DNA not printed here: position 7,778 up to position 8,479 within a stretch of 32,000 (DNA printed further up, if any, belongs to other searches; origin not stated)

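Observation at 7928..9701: DsbA-like oxidoreductase in an operon with two paralogous membrane proteins carrying an intramembrane CxxC: candidate non-DsbB, non-VKOR redox partner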

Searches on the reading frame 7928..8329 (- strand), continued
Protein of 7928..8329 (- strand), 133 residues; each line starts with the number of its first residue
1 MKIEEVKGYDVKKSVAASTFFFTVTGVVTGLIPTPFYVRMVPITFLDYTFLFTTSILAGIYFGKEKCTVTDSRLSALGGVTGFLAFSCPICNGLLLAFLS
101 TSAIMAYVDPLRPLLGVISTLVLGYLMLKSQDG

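Call 88: search_protein_families(library=pfam, proteins=[L073:50-610:-, L073:943-1446:+, L073:1629-2402:+, L073:2420-2926:+, L073:2931-3473:+, L073:3470-3685:+, L081:2825-3556:+, L081:3573-4025:+, L081:4441-5091:-, L073:4514-6271:-], max_evalue=0.01)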
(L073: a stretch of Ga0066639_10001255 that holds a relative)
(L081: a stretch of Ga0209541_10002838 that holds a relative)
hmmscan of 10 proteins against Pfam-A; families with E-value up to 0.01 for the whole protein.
L073:50-610:- (186 aa): 0 families

L073:943-1446:+ (167 aa): 7 families
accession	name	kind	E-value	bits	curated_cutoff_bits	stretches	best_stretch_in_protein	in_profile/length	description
PF24034.1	DUF7343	-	7.1e-09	35.8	27.6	1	106-163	3-61/62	Domain of unknown function (DUF7343)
PF13412.12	HTH_24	-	1e-06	28.6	21.9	1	104-151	1-48/48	Winged helix-turn-helix DNA-binding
PF12802.13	MarR_2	-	1.2e-05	25.8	27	1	111-154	10-54/61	MarR family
PF01047.28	MarR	-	1.5e-05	25.2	24.6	1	110-154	7-51/59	MarR family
PF01978.25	TrmB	-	3.9e-05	23.9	25.6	1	103-157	5-59/68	Sugar-specific transcriptional regulator TrmB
PF22665.2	DUF6293_C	-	0.0056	17.6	27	1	109-164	42-91/101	DUF6293 C-terminal winged helix domain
PF04182.18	B-block_TFIIIC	-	0.0061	17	22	1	118-155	16-53/73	B-block binding subunit of TFIIIC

L073:1629-2402:+ (257 aa): 3 families
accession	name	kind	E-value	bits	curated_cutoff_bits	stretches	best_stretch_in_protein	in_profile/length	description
PF13462.12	Thioredoxin_4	-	4.9e-38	131.3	23.2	1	90-253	4-164/165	Thioredoxin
PF01323.26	DSBA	-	1.2e-20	74.6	25.6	2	154-252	92-190/191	DSBA-like thioredoxin domain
PF13098.12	Thioredoxin_2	-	0.00024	21.8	27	1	102-251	8-103/104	Thioredoxin-like domain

L073:2420-2926:+ (168 aa): 0 families

L073:2931-3473:+ (180 aa): 2 families
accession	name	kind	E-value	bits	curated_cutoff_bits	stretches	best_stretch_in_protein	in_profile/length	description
PF11303.13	DUF3105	-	0.00011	22.7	25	1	112-180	48-113/130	Protein of unknown function (DUF3105)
PF13894.12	zf-C2H2_4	-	0.0092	17.1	27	1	5-26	3-24/24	C2H2-type zinc finger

L073:3470-3685:+ (71 aa): 2 families
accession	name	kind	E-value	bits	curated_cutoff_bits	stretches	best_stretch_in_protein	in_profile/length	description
PF00403.32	HMA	-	1.7e-09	38.4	24.8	1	8-65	2-60/62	Heavy-metal-associated domain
PF20097.4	DUF6487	-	0.0064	17.3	24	0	4-25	44-65/67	Domain of unknown function (DUF6487)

L081:2825-3556:+ (243 aa): 3 families
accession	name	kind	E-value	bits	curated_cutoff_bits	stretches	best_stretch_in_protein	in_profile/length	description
PF13462.12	Thioredoxin_4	-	1.2e-41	143.2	23.2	1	79-241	4-165/165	Thioredoxin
PF01323.26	DSBA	-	4.4e-19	69.5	25.6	1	91-239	1-190/191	DSBA-like thioredoxin domain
PF13098.12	Thioredoxin_2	-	1.2e-06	29.2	27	1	90-238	7-103/104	Thioredoxin-like domain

L081:3573-4025:+ (150 aa): 1 family
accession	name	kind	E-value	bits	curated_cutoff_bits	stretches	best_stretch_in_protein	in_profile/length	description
PF00032.22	Cytochrom_B_C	-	0.0082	16.8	20.7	1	3-51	23-70/102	Cytochrome b(C-terminal)/b6/petD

L081:4441-5091:- (216 aa): 3 families
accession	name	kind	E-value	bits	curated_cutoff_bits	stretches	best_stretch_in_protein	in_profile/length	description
PF19810.5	HFX_2341_N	-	6.8e-07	30.2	30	1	7-115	2-116/120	HFX_2341-like, N-terminal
PF01022.26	HTH_5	-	0.00022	21.5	22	1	136-187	3-46/47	Bacterial regulatory protein, arsR family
PF13412.12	HTH_24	-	0.00089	19.2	21.9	1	134-172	2-39/48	Winged helix-turn-helix DNA-binding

L073:4514-6271:- (585 aa): 3 families
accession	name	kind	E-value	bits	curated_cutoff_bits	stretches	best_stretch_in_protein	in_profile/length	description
PF05763.18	DUF835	-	1.6e-27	96.4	33.1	1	367-498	4-135/136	Protein of unknown function (DUF835)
PF02743.24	dCache_1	-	1.3e-08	35.1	45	1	41-276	1-238/240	Cache domain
PF13412.12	HTH_24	-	0.0085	16.1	21.9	0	515-564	3-48/48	Winged helix-turn-helix DNA-binding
